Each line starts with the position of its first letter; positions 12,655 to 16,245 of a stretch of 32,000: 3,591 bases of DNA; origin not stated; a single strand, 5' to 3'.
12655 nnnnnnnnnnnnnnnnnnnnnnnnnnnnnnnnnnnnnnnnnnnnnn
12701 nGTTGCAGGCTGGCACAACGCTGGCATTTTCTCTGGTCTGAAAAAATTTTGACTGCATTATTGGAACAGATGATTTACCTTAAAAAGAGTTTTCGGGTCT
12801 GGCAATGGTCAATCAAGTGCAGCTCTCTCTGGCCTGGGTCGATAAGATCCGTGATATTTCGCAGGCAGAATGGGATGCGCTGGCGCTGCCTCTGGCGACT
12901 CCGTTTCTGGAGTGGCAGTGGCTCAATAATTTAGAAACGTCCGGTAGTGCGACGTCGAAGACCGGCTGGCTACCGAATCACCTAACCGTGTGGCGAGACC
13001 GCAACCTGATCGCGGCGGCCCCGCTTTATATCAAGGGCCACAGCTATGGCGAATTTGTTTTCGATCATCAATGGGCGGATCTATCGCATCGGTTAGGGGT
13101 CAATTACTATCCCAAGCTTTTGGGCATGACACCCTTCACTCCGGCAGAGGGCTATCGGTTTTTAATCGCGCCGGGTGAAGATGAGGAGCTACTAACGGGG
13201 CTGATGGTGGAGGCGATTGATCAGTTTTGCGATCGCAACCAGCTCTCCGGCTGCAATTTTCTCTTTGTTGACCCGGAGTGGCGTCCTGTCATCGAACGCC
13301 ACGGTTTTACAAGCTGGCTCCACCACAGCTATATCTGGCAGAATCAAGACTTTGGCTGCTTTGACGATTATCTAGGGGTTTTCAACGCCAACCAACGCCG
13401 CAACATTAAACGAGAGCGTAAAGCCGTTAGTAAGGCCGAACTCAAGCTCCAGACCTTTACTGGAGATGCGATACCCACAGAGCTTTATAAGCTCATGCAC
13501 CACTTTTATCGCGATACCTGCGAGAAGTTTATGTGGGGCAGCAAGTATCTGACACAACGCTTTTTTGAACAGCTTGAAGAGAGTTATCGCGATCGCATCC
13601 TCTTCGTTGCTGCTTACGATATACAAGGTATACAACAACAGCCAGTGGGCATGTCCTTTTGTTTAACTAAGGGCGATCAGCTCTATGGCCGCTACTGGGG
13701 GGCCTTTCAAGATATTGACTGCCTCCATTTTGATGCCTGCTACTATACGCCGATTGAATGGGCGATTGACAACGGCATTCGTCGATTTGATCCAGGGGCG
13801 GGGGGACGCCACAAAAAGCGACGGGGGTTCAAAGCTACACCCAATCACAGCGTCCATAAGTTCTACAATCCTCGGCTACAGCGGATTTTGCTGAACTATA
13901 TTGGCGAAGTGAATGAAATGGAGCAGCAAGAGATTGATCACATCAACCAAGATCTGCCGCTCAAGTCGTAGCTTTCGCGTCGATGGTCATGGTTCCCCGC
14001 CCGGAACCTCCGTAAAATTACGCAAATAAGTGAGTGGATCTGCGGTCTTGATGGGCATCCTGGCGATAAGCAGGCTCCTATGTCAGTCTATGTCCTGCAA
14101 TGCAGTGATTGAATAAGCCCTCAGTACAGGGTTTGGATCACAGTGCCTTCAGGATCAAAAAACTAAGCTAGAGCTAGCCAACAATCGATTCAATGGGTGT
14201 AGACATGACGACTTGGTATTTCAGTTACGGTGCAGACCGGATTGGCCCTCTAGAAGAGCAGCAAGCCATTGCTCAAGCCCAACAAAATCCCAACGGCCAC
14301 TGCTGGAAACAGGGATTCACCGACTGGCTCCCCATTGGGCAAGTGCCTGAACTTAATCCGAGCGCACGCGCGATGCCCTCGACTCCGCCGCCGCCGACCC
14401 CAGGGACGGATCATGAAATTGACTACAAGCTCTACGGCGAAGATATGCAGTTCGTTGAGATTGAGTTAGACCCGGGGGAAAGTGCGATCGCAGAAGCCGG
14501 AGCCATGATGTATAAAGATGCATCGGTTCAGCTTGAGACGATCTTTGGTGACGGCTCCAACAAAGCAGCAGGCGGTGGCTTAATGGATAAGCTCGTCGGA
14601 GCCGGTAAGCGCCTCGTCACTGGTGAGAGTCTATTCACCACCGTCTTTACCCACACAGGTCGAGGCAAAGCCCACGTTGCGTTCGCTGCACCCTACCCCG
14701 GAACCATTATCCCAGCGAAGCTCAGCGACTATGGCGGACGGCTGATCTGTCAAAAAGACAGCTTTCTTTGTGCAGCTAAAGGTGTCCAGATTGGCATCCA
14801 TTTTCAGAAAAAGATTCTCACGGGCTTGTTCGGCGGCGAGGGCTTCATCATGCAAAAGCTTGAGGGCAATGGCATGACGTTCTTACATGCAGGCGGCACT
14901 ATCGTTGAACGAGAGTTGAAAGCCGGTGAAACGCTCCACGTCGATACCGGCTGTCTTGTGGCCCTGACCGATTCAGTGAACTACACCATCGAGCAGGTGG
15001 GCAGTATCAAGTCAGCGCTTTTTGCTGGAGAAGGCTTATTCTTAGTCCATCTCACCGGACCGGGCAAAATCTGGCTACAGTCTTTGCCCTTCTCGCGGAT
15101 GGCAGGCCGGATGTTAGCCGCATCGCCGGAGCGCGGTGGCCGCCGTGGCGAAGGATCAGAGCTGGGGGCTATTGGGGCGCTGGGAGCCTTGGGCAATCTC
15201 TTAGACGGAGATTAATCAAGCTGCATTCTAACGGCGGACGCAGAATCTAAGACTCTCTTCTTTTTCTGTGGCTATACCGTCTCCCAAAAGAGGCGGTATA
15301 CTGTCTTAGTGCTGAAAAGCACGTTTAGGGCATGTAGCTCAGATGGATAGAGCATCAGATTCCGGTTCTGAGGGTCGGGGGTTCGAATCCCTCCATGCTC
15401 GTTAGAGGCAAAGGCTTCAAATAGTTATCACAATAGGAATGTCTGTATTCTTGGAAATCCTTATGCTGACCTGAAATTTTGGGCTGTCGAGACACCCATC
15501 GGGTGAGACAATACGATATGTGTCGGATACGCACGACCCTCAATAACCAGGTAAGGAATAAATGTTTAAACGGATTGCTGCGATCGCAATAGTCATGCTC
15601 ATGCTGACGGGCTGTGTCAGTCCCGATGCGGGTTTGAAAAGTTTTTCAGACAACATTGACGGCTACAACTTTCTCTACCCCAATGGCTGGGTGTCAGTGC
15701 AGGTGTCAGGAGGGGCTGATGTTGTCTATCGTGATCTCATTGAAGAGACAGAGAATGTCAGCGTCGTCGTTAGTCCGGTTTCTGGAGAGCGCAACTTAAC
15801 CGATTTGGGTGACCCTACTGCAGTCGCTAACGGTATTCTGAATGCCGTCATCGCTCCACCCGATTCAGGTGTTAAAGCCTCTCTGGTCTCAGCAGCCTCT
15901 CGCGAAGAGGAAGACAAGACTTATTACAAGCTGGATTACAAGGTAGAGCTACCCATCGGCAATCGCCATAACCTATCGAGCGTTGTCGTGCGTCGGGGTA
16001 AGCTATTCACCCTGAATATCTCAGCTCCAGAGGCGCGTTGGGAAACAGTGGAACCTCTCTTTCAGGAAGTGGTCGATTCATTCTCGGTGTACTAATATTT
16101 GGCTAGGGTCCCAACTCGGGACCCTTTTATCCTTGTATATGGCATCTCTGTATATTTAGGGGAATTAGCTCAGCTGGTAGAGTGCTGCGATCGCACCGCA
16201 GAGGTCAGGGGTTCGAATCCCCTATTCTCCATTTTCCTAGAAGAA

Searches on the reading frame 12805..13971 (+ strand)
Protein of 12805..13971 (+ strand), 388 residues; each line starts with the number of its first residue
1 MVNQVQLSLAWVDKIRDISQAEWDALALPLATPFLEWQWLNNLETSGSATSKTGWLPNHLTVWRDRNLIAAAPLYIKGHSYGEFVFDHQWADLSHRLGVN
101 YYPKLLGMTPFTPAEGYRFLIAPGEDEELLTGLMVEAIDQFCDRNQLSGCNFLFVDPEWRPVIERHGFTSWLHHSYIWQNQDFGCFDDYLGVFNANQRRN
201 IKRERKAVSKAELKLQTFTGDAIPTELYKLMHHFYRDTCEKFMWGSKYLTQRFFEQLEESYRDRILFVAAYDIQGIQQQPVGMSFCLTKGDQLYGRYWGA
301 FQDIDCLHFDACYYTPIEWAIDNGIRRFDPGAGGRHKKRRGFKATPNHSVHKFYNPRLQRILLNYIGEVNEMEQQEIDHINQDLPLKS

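Call 66: search_protein_families(library=pfam, proteins=[window:12805-13971:+], max_evalue=0.0001)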
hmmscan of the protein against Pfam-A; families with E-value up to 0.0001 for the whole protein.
window:12805-13971:+ (388 aa): 2 families
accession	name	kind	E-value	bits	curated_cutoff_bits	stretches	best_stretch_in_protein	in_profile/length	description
PF04339.18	FemAB_like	-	7.2e-143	476.6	27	1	15-387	2-368/369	Peptidogalycan biosysnthesis/recognition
PF13480.13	Acetyltransf_6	-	1.9e-10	41.5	22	1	196-336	2-140/143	Acetyltransferase (GNAT) domain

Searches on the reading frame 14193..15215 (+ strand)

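Call 66: search_protein_families(library=pfam, proteins=[window:14193-15215:+], max_evalue=0.0001)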
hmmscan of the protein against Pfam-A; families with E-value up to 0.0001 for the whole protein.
window:14193-15215:+ (340 aa): 2 families
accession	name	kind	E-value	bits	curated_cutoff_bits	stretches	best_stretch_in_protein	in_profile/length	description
PF01987.23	AIM24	-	2.3e-73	246.7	25.7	1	78-298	1-205/205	Mitochondrial biogenesis AIM24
PF14237.11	GYF_2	-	7e-13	48.6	25.8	1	8-54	1-50/50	GYF domain 2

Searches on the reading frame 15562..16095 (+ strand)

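Call 66: search_protein_families(library=pfam, proteins=[window:15562-16095:+], max_evalue=0.0001)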
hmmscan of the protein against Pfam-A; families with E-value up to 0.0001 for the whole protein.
window:15562-16095:+ (177 aa): 1 family
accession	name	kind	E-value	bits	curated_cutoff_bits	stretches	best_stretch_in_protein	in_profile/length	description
PF01789.22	PsbP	-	1.6e-57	194.4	23.5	1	24-176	2-155/155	PsbP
